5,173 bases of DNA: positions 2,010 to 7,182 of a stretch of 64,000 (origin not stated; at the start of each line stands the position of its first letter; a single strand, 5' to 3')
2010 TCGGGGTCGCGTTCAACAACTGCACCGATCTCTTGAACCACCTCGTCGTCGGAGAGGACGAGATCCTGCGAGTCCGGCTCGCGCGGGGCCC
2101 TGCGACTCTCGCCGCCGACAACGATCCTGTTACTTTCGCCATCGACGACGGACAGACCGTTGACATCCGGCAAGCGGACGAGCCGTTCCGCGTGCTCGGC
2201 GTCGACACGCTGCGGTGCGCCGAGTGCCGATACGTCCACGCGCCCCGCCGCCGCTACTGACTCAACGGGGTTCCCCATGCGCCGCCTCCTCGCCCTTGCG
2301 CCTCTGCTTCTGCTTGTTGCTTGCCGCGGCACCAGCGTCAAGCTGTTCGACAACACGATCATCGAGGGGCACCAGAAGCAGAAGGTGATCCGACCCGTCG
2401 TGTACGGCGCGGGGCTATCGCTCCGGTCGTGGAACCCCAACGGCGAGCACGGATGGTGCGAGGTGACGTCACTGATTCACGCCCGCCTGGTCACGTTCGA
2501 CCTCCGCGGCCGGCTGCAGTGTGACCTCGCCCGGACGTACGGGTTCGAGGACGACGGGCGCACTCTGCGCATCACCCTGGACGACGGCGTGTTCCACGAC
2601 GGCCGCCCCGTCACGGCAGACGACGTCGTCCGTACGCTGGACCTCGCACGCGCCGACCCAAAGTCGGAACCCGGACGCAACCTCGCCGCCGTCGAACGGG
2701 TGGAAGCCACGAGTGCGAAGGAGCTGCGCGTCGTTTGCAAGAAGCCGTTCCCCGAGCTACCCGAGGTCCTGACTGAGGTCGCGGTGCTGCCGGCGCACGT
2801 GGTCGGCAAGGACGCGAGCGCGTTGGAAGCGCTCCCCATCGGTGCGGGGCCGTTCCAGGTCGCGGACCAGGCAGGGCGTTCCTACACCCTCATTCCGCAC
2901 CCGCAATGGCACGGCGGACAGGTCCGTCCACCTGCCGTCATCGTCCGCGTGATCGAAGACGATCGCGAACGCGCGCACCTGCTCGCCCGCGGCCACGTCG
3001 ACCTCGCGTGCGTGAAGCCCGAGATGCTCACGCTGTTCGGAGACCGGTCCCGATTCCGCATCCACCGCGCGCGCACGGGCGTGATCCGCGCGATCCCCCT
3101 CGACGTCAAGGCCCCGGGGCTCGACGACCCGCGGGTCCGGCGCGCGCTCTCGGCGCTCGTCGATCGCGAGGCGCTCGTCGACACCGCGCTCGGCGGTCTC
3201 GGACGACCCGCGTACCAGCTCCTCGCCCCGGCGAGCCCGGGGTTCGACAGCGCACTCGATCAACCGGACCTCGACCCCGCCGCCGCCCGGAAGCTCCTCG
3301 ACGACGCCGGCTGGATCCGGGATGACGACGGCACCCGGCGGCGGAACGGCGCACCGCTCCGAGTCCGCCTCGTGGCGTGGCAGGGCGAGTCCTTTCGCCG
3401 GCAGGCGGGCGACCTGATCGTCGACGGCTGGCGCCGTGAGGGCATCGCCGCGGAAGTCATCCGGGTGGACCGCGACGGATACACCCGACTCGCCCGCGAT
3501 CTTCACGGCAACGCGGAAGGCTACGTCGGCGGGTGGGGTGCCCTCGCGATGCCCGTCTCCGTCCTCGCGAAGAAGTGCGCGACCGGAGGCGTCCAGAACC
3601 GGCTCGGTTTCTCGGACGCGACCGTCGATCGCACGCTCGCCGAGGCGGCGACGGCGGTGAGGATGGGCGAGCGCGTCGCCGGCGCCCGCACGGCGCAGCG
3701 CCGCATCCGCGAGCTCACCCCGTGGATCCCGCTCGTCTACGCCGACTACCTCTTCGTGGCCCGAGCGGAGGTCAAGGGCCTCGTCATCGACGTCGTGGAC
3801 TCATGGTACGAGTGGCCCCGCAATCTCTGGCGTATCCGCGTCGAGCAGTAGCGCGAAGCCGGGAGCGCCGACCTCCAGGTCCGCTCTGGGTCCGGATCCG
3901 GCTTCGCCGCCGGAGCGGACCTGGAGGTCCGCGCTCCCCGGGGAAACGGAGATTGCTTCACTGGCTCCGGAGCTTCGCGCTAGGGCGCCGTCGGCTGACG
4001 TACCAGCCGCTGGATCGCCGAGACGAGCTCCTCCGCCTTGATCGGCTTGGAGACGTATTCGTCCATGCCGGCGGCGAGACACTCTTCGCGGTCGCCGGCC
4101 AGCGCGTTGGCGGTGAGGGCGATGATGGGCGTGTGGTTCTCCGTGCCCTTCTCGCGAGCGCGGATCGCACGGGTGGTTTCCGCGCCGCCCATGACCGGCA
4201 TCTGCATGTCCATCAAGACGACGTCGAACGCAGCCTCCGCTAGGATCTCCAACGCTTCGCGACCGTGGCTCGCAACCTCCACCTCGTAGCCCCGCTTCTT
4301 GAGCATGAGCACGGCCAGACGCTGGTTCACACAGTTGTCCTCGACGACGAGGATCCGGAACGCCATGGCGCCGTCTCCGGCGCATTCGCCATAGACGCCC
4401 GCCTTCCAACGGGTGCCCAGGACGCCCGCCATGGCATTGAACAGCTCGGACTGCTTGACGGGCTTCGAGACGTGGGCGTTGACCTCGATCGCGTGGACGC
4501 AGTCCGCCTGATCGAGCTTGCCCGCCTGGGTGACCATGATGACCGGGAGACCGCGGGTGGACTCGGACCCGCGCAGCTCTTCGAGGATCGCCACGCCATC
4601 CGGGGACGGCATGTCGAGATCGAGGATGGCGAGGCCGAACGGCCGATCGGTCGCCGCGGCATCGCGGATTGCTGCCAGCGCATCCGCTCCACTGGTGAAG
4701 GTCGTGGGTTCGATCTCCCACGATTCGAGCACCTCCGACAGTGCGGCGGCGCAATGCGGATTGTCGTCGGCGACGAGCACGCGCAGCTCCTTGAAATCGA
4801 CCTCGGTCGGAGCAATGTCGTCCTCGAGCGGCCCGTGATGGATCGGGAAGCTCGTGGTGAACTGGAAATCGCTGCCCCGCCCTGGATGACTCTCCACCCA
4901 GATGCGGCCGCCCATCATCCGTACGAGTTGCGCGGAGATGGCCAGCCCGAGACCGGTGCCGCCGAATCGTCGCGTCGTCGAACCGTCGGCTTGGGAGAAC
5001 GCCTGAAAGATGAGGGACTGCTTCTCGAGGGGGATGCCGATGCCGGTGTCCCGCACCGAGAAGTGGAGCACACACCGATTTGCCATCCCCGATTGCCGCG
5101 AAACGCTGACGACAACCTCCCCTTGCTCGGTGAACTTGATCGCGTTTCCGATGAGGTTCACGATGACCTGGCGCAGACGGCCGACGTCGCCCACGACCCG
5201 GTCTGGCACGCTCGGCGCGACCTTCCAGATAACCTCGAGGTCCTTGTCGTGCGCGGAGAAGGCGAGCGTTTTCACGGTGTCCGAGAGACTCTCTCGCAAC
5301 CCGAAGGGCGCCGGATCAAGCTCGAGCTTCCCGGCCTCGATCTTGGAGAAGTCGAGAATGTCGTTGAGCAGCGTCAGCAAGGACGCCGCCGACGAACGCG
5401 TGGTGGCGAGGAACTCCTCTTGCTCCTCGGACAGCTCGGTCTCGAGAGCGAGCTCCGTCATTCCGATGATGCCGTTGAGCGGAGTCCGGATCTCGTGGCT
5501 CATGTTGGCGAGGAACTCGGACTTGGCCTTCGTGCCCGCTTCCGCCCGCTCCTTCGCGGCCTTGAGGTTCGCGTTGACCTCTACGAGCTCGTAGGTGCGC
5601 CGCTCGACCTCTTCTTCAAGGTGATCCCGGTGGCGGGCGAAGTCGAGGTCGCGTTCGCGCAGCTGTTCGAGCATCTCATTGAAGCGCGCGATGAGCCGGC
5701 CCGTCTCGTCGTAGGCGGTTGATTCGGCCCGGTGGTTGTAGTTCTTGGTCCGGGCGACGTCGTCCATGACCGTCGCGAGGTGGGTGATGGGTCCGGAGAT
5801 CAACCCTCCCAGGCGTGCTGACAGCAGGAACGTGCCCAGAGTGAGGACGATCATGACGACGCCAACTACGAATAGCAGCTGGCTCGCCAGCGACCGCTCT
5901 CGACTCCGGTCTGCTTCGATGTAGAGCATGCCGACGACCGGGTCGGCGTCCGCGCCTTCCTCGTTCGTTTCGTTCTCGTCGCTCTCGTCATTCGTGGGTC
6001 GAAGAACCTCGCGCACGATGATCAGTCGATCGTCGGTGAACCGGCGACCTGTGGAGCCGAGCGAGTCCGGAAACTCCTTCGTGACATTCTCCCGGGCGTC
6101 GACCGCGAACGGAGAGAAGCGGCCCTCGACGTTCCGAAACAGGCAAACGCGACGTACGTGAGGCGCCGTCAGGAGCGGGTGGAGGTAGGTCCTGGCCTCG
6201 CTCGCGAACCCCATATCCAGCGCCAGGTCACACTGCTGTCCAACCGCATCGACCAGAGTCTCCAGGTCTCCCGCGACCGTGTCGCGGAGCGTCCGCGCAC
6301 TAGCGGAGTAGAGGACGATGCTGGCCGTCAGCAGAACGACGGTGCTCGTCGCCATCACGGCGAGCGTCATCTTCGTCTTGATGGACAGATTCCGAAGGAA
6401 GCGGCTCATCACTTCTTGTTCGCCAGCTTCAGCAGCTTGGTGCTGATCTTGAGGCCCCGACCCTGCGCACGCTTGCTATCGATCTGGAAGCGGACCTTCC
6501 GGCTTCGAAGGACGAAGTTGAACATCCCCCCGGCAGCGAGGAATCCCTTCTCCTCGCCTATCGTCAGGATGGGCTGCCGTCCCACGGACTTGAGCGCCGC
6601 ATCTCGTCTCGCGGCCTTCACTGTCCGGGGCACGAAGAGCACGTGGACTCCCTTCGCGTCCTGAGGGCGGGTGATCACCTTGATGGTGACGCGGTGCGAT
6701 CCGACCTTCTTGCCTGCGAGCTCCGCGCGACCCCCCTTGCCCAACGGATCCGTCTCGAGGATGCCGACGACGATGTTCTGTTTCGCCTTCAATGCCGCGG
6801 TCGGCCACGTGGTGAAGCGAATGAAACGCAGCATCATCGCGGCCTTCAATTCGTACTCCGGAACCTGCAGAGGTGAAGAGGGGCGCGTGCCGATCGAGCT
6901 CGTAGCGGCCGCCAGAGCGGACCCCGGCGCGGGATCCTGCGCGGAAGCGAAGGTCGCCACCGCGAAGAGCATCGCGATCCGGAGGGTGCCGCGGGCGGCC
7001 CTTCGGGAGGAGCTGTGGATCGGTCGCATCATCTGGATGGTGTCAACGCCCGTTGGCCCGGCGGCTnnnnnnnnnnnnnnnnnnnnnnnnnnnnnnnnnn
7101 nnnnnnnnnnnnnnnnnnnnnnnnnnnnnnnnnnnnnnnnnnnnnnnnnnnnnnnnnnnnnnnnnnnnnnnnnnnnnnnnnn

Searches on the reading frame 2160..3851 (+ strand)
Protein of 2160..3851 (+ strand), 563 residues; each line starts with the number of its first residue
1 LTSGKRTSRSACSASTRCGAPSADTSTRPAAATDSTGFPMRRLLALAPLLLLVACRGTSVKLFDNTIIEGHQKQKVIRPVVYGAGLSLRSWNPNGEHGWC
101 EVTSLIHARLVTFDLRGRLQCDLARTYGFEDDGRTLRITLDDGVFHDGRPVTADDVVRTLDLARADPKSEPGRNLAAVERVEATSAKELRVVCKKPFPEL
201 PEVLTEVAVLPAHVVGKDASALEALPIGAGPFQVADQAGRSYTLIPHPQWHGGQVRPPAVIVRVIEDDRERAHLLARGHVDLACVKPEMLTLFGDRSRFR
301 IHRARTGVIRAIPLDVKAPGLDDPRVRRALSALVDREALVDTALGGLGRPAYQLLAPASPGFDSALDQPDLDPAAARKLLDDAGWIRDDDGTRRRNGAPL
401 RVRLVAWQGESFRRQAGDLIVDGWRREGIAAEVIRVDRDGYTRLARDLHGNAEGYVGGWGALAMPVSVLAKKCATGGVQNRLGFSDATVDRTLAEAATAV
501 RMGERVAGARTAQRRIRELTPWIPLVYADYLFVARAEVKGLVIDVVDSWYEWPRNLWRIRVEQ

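Call 28: search_protein_families(library=pfam, proteins=[window:2160-3851:+], max_evalue=0.00001)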
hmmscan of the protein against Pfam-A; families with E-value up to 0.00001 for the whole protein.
window:2160-3851:+ (563 aa): 1 family
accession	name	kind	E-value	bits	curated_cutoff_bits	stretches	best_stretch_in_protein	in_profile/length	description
PF00496.27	SBP_bac_5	-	1.5e-59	202.4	32.4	1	122-462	5-349/368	Bacterial extracellular solute-binding proteins, family 5 Middle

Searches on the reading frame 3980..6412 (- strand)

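Call 28: search_protein_families(library=pfam, proteins=[window:3980-6412:-], max_evalue=0.00001)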
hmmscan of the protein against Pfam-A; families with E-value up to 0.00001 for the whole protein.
window:3980-6412:- (810 aa): 4 families
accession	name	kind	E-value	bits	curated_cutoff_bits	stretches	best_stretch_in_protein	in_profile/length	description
PF00072.30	Response_reg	-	4.8e-49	165.6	30.2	2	687-801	1-111/111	Response regulator receiver domain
PF02518.31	HATPase_c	-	2.3e-30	105.7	26.4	1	408-520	1-107/111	Histidine kinase-, DNA gyrase B-, and HSP90-like ATPase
PF00512.31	HisKA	-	4.3e-23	81.6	26.9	1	296-361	1-66/66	His Kinase A (phospho-acceptor) domain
PF00672.30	HAMP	-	9.1e-07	29.5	25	1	201-253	2-53/53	HAMP domain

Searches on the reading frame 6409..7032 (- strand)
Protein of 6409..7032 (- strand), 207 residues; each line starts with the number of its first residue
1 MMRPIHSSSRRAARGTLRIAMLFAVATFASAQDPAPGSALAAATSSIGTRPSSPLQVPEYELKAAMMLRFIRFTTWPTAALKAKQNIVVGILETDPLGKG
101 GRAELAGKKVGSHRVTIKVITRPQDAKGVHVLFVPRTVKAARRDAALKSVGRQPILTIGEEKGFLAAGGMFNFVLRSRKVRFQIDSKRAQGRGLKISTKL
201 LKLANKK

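Call 28: search_protein_families(library=pfam, proteins=[window:6409-7032:-], max_evalue=0.00001)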
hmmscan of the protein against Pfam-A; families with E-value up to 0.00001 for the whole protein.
window:6409-7032:- (207 aa): 1 family
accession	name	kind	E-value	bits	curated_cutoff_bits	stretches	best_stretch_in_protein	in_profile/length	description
PF13689.11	DUF4154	-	2.6e-37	128.5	24.9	1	60-204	1-142/143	YfiR/HmsC-like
